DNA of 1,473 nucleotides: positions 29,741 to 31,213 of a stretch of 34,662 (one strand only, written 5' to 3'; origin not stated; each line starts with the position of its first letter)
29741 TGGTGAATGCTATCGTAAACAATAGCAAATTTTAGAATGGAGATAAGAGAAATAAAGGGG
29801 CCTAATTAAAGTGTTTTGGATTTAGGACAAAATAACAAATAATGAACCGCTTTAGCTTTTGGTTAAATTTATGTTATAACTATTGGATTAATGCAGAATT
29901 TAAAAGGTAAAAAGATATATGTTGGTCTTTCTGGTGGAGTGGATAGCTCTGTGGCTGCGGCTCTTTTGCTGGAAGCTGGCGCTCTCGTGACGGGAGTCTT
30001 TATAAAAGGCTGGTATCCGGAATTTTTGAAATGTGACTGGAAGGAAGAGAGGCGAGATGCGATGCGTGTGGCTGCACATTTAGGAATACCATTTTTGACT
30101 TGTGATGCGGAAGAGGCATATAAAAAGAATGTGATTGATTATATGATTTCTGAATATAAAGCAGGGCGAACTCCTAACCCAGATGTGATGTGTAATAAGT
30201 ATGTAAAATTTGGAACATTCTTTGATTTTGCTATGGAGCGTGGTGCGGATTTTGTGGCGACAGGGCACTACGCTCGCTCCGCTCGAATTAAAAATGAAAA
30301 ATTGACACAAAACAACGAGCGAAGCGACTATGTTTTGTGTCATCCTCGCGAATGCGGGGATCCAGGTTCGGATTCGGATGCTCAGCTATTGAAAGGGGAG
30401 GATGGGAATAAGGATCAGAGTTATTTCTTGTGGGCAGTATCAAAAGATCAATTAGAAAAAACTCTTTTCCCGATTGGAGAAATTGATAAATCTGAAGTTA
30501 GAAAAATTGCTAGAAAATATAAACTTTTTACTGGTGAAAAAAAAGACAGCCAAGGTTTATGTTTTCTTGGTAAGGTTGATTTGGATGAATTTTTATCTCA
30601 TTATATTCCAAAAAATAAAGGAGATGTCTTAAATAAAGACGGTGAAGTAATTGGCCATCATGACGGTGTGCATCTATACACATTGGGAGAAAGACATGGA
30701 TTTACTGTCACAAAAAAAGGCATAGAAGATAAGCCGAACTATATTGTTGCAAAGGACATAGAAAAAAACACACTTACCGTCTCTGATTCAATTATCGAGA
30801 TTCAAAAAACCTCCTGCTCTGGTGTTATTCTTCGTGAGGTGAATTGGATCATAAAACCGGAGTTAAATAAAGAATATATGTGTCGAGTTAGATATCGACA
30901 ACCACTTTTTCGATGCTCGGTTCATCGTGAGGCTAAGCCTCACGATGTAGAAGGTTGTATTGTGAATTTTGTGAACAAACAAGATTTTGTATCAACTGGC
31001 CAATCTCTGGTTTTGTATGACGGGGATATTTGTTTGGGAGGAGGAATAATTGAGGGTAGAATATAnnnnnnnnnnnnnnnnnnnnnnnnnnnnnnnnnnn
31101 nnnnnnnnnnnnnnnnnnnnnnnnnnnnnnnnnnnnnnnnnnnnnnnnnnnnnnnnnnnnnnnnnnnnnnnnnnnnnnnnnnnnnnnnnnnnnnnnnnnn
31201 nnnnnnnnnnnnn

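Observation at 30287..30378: Two-hairpin repeat module inserted in frame in mnmA, with compensatory stem changes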

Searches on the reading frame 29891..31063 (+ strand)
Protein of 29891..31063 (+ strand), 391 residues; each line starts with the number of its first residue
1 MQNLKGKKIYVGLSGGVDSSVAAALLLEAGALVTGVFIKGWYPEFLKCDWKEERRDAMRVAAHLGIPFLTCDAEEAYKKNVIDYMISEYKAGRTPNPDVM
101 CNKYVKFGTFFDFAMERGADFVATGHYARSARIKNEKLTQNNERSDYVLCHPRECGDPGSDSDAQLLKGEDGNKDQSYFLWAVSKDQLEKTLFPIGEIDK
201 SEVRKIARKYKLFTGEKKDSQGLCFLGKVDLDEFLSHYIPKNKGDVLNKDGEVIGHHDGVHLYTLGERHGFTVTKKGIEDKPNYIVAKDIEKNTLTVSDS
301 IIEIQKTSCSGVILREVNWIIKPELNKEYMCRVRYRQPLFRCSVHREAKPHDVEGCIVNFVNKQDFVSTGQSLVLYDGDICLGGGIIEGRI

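Call 9: search_solved_structures(query=window:29891-31063:+, show_alignments=2)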
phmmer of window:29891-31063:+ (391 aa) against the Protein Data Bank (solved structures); distinct sequences matched with E-value up to 0.001: 4.
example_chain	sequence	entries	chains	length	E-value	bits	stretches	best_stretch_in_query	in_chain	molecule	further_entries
9hlv_A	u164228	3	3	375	2.2e-83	283.8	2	161-389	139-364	tRNA-specific 2-thiouridylase MnmA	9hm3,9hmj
2hma_A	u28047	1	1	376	2.2e-83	283.8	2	161-389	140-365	Probable tRNA (5-methylaminomethyl-2-thiouridylate)-methyltransferase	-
2der_A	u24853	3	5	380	6.9e-83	282.2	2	161-391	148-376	tRNA-specific 2-thiouridylase mnmA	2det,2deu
9hln_A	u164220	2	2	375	4e-82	279.7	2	161-389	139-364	tRNA-specific 2-thiouridylase MnmA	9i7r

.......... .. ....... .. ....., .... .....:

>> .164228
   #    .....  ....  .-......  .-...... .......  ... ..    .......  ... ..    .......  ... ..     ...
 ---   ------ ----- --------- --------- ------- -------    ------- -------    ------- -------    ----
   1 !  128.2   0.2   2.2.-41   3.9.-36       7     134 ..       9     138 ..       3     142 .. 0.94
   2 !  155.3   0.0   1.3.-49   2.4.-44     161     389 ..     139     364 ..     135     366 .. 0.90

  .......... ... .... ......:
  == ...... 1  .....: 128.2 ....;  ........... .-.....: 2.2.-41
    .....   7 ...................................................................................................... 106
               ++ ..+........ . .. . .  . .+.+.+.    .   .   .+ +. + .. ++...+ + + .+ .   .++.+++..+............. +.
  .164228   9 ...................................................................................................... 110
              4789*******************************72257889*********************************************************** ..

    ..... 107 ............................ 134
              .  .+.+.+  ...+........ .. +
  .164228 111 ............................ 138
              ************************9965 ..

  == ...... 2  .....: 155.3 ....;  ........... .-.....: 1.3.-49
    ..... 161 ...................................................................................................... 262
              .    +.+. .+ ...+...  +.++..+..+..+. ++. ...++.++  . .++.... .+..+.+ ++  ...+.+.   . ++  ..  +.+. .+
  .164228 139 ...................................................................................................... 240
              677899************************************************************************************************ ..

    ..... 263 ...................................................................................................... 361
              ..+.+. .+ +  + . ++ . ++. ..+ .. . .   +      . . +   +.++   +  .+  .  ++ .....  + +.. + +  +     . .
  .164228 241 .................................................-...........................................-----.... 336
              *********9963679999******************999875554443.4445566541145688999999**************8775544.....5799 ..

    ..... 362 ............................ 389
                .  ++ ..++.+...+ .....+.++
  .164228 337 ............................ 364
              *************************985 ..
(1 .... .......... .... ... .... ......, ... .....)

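Call 10: find_homologous_proteins(query=window:29891-31063:+, max_evalue=1e-20)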
Query window:29891-31063:+ (391 aa): 8000 proteins with E <= 1e-20 among 8000 candidates; the best 120 are listed.
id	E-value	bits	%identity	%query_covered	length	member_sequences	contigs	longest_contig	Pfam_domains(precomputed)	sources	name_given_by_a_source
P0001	4.4e-269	910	100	100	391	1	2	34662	PF20259.4,PF03054.23,PF20258.5,PF02540.24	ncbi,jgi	jgi:tRNA-specific 2-thiouridylase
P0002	1.4e-224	764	85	100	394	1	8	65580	PF20259.4,PF03054.23,PF20258.5,PF02540.24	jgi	jgi:tRNA-uridine 2-sulfurtransferase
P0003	5.9e-204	696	79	99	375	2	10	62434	PF20259.4,PF03054.23,PF20258.5,PF02540.24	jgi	jgi:tRNA-uridine 2-sulfurtransferase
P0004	2.0e-198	677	76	100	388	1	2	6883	PF20259.4,PF03054.23,PF20258.5,PF02540.24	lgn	-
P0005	7.0e-195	666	76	100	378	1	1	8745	PF20259.4,PF03054.23,PF20258.5,PF02540.24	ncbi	-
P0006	1.0e-193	662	77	99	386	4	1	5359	PF20259.4,PF03054.23,PF20258.5,PF02540.24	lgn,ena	-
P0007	6.4e-193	659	75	99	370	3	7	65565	PF20259.4,PF03054.23,PF20258.5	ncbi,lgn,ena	-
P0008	3.4e-189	647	74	100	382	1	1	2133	PF20259.4,PF03054.23,PF20258.5,PF02540.24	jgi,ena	jgi:tRNA-specific 2-thiouridylase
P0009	8.5e-189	646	75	100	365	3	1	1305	PF20259.4,PF03054.23,PF20258.5,PF02540.24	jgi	jgi:tRNA-specific 2-thiouridylase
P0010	8.0e-187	639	74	100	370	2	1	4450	PF20259.4,PF03054.23,PF20258.5,PF02540.24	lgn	-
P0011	3.5e-185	634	75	100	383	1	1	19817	PF20259.4,PF03054.23,PF20258.5,PF02540.24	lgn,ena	-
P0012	2.3e-184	631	74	100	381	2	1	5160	PF20259.4,PF03054.23,PF20258.5,PF02540.24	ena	-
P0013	1.9e-179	615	71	99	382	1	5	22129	PF20259.4,PF03054.23,PF20258.5,PF02540.24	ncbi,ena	-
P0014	1.3e-178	612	71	99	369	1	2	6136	PF20259.4,PF03054.23,PF20258.5,PF02540.24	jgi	-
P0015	1.2e-176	606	71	99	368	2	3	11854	PF20259.4,PF03054.23,PF20258.5,PF02540.24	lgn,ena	-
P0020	2.7e-162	559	65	99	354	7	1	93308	PF20259.4,PF03054.23,PF20258.5,PF02540.24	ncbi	-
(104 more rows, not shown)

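Call 13: find_encoding_contigs(protein=P0001, flank=10000, max_places=4)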
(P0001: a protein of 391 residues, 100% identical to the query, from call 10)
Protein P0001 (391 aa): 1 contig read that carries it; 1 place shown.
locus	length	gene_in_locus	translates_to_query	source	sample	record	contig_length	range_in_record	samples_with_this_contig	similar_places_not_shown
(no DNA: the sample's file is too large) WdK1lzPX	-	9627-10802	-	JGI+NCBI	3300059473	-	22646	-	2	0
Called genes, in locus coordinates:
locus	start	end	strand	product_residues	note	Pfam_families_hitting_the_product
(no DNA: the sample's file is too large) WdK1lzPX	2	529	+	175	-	?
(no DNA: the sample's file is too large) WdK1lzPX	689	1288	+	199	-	PF14897:EpsG (weak)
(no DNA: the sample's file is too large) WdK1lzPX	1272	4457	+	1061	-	PF00133:tRNA-synt_1, PF09334:tRNA-synt_1g, PF13603:tRNA-synt_1_2, PF00293:NUDIX, PF00133:tRNA-synt_1, PF08264:Anticodon_1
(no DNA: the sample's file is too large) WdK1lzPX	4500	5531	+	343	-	PF04545:Sigma70_r4, PF05066:HARE-HTH (faint)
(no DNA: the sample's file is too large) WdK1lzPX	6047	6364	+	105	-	-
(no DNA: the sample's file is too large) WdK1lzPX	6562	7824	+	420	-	-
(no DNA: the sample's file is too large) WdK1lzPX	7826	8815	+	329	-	PF02618:YceG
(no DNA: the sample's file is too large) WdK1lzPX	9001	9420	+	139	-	PF01371:Trp_repressor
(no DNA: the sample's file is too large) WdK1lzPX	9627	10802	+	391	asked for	PF02540:NAD_synthase (faint), PF03054:tRNA_Me_trans, PF20259:tRNA_Me_trans_M, PF20258:tRNA_Me_trans_C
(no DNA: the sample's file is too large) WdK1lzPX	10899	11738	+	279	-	-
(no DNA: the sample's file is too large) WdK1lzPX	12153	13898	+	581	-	PF01411:tRNA-synt_2c, PF07973:tRNA_SAD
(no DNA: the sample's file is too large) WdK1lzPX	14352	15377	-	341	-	PF13936:HTH_38, PF00665:rve (weak)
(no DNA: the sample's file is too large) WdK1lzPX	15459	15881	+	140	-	-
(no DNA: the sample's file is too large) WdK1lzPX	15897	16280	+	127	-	-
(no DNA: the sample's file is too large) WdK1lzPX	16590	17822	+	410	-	-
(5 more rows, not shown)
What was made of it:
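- The protein is known from one cluster with two contig records (calls 10, 13).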

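Call 14: find_encoding_contigs(protein=P0002, flank=10000, max_places=3)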
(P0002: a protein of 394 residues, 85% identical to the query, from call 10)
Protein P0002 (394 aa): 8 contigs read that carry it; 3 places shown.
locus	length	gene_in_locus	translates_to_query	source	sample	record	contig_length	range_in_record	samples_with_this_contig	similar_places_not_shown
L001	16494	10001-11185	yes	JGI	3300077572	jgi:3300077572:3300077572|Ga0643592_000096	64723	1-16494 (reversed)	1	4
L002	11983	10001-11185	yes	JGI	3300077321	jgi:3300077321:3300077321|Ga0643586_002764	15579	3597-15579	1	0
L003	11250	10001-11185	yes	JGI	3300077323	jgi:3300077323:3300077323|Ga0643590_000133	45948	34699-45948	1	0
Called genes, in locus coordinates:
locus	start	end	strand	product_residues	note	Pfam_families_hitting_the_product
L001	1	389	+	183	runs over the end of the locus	PF13328:HD_4, PF01966:HD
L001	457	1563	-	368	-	-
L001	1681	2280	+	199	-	-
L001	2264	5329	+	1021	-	PF00133:tRNA-synt_1, PF09334:tRNA-synt_1g, PF13603:tRNA-synt_1_2, PF00293:NUDIX, PF00133:tRNA-synt_1, PF08264:Anticodon_1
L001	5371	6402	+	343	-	PF04545:Sigma70_r4, PF05066:HARE-HTH (faint)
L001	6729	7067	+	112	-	-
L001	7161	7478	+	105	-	-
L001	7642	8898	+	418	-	-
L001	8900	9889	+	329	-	PF02618:YceG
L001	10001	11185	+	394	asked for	PF02540:NAD_synthase (weak), PF03054:tRNA_Me_trans, PF20259:tRNA_Me_trans_M, PF20258:tRNA_Me_trans_C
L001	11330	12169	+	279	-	PF03477:ATP-cone (faint)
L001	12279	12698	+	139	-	PF00293:NUDIX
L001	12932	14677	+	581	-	PF01411:tRNA-synt_2c, PF07973:tRNA_SAD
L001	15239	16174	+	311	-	-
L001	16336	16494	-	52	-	?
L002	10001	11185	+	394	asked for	PF02540:NAD_synthase (weak), PF03054:tRNA_Me_trans, PF20259:tRNA_Me_trans_M, PF20258:tRNA_Me_trans_C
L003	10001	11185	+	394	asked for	PF02540:NAD_synthase (weak), PF03054:tRNA_Me_trans, PF20259:tRNA_Me_trans_M, PF20258:tRNA_Me_trans_C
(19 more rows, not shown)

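Call 53: find_encoding_contigs(protein=P0007, flank=10000, max_places=1)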
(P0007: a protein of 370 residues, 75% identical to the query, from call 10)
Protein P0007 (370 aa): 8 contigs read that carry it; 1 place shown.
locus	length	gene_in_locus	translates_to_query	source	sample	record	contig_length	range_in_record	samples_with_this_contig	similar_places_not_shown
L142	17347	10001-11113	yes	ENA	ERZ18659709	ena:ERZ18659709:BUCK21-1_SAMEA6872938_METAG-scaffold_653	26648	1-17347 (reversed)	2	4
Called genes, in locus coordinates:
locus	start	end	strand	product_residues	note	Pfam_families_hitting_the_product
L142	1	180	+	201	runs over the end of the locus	-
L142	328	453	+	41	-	-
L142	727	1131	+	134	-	PF07883:Cupin_2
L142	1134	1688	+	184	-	PF13328:HD_4, PF01966:HD (weak)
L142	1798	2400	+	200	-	-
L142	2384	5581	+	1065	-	PF00133:tRNA-synt_1, PF01406:tRNA-synt_1e (faint), PF09334:tRNA-synt_1g, PF13603:tRNA-synt_1_2, PF00293:NUDIX, PF00133:tRNA-synt_1, PF08264:Anticodon_1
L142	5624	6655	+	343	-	PF04545:Sigma70_r4, PF05066:HARE-HTH (faint)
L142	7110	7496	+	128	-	-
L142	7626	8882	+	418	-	-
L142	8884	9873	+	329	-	PF02618:YceG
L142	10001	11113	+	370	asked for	PF03054:tRNA_Me_trans, PF20259:tRNA_Me_trans_M, PF20258:tRNA_Me_trans_C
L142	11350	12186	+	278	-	PF03477:ATP-cone (weak), PF04471:Mrr_cat (weak)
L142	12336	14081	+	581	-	PF01411:tRNA-synt_2c, PF07973:tRNA_SAD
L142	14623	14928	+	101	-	-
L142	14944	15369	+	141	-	-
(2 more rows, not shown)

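Call 54: find_encoding_contigs(protein=P0003, flank=10000, max_places=1)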
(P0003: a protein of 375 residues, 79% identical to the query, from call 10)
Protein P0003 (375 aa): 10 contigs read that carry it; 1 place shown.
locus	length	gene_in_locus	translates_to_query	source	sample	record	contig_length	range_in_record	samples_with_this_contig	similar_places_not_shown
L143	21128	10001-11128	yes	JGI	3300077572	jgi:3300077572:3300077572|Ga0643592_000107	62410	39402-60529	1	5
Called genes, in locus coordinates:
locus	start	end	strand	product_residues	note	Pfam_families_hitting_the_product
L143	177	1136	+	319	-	PF18920:DUF5671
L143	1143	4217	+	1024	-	PF00133:tRNA-synt_1, PF01406:tRNA-synt_1e (faint), PF09334:tRNA-synt_1g, PF13603:tRNA-synt_1_2, PF00293:NUDIX, PF00133:tRNA-synt_1, PF08264:Anticodon_1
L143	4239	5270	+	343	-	PF04545:Sigma70_r4, PF05066:HARE-HTH (faint)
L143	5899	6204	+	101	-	-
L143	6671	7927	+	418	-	-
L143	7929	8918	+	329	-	PF02618:YceG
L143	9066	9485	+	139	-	PF01371:Trp_repressor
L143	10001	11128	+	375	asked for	PF02540:NAD_synthase (faint), PF03054:tRNA_Me_trans, PF20259:tRNA_Me_trans_M, PF20258:tRNA_Me_trans_C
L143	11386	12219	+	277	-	PF03477:ATP-cone (weak), PF04471:Mrr_cat (faint)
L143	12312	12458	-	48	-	-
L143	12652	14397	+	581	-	PF01411:tRNA-synt_2c, PF07973:tRNA_SAD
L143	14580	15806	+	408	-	-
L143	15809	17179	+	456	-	-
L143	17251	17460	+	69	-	PF01176:eIF-1a, PF16745:RsgA_N (weak)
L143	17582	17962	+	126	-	PF00416:Ribosomal_S13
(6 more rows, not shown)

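Call 55: find_encoding_contigs(protein=P0011, flank=6000, max_places=1)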
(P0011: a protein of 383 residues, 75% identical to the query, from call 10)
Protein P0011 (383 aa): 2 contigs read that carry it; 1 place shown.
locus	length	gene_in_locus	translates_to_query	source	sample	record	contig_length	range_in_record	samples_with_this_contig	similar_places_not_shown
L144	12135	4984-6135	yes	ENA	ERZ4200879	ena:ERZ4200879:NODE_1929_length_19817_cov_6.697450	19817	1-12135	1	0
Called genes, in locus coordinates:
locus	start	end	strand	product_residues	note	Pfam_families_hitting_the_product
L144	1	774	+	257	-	?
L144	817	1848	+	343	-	PF04545:Sigma70_r4, PF05066:HARE-HTH (faint)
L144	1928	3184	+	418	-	PF26449:DUF8128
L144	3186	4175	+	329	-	PF02618:YceG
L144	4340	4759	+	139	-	PF01371:Trp_repressor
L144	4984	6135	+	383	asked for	PF02540:NAD_synthase (faint), PF03054:tRNA_Me_trans, PF20259:tRNA_Me_trans_M, PF20258:tRNA_Me_trans_C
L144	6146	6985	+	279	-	PF04471:Mrr_cat (faint)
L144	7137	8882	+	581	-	PF01411:tRNA-synt_2c, PF07973:tRNA_SAD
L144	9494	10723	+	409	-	-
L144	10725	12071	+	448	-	-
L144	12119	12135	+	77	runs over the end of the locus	PF01176:eIF-1a, PF16745:RsgA_N (weak)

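Call 56: find_encoding_contigs(protein=P0020, flank=6000, max_places=1)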
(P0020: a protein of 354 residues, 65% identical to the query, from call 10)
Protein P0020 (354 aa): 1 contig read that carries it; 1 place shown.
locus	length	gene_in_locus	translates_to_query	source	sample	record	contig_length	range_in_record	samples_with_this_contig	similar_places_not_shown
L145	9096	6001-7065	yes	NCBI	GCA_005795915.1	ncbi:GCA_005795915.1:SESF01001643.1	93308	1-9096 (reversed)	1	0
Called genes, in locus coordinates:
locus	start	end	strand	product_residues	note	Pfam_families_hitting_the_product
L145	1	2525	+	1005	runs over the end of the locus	PF00133:tRNA-synt_1, PF09334:tRNA-synt_1g, PF13603:tRNA-synt_1_2, PF00293:NUDIX, PF00133:tRNA-synt_1, PF08264:Anticodon_1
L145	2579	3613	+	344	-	PF04545:Sigma70_r4, PF05066:HARE-HTH (faint)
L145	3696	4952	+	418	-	PF26449:DUF8128 (weak)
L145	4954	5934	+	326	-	PF02618:YceG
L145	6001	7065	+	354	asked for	PF02540:NAD_synthase (faint), PF03054:tRNA_Me_trans, PF20259:tRNA_Me_trans_M, PF20258:tRNA_Me_trans_C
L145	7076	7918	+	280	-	PF03477:ATP-cone, PF04471:Mrr_cat (faint)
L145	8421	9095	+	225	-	?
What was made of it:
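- The ORF is uninterrupted, and both flanks are collinear with orthologues in conserved synteny (calls 13, 14, 53-56).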

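Call 57: find_encoding_contigs(protein=P0010, flank=6000, max_places=1)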
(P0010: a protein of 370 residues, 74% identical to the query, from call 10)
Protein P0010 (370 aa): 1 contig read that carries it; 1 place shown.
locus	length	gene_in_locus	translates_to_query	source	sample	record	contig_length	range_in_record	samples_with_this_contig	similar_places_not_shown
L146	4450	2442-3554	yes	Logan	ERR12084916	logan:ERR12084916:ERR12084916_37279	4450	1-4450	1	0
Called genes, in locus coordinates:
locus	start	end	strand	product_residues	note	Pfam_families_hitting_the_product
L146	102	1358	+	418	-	-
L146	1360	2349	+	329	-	PF02618:YceG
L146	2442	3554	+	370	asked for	PF02540:NAD_synthase (faint), PF03054:tRNA_Me_trans, PF20259:tRNA_Me_trans_M, PF20258:tRNA_Me_trans_C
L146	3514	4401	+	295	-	PF03477:ATP-cone (weak), PF04471:Mrr_cat (weak)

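Call 58: find_encoding_contigs(protein=P0013, flank=6000, max_places=1)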
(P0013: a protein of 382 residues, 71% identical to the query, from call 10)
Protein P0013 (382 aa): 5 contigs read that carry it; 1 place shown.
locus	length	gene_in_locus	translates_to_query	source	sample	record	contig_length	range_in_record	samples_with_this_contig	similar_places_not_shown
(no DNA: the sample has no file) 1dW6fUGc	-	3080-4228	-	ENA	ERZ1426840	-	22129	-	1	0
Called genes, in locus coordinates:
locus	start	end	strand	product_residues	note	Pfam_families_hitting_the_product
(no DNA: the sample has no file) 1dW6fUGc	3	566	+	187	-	?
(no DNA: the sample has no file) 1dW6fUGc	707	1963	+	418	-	PF26449:DUF8128 (weak)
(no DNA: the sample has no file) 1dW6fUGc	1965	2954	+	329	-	PF02618:YceG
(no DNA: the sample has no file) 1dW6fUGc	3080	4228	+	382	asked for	PF02540:NAD_synthase (weak), PF03054:tRNA_Me_trans, PF20259:tRNA_Me_trans_M, PF20258:tRNA_Me_trans_C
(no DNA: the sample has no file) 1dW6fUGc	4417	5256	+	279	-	PF03477:ATP-cone (weak), PF04471:Mrr_cat (faint)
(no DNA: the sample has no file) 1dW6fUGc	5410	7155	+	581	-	PF01411:tRNA-synt_2c, PF07973:tRNA_SAD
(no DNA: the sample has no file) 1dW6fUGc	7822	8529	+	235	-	-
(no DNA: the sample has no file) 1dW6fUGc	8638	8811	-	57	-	-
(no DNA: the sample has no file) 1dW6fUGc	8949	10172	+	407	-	-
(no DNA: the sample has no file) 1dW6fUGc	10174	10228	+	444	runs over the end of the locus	-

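Call 61: predict_structure(alignment_id=A1)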
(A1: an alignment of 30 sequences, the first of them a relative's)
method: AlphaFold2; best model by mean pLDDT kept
length: 391 residues; sequences in the alignment: 30
mean_pLDDT: 85.8   pTM: 0.84
mean pLDDT of the five models: 85.8, 82.9, 81.9, 81.3, 79.2
residues with pLDDT >= 90: 237; 70-90: 98; 50-70: 30; < 50: 26
segments of 3 or more residues with pLDDT < 50: 135-160
pLDDT, mean of each block of 10 residues (from residue 1): 86 92 96 96 79 91 98 96 91 91 96 98 94 50 41 41 82 89 93 93 93 78 68 85 91 88 79 86 89 91 85 93 95 93 81 77 91 95 94 90
secondary structure, 60 per line:
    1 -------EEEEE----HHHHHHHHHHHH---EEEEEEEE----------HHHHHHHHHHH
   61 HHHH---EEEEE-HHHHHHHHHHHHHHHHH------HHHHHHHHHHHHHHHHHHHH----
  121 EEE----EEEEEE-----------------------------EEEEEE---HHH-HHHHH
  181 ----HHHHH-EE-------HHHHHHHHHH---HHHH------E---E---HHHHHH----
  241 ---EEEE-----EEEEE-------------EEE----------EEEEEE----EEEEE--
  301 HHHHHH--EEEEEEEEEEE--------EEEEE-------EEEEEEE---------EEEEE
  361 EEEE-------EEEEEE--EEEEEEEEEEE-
elements in order: E8-12 H17-28 E32-39 H50-64 E68-72 H74-90 H97-116 E121-123 E128-133 E163-168 H176-180 H185-189 H200-209 H213-216 H231-236 E244-247 E253-257 E271-273 E284-289 E294-298 H301-306 E309-319 E328-332 E340-346 E356-364 E372-377 E380-390
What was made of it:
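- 30278..30385 (+): Repeat-derived hypervariable loop (aa 130-165) at the tip of a beta-hairpin. The only AlphaFold segment with pLDDT below 50 is aa 135-160, between strands 128-133 and 163-168 (call 61).
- AlphaFold gives mean pLDDT 85.8, and only aa 135-160 fall below 50 (call 61). The segment is predicted to be disordered (call 61).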
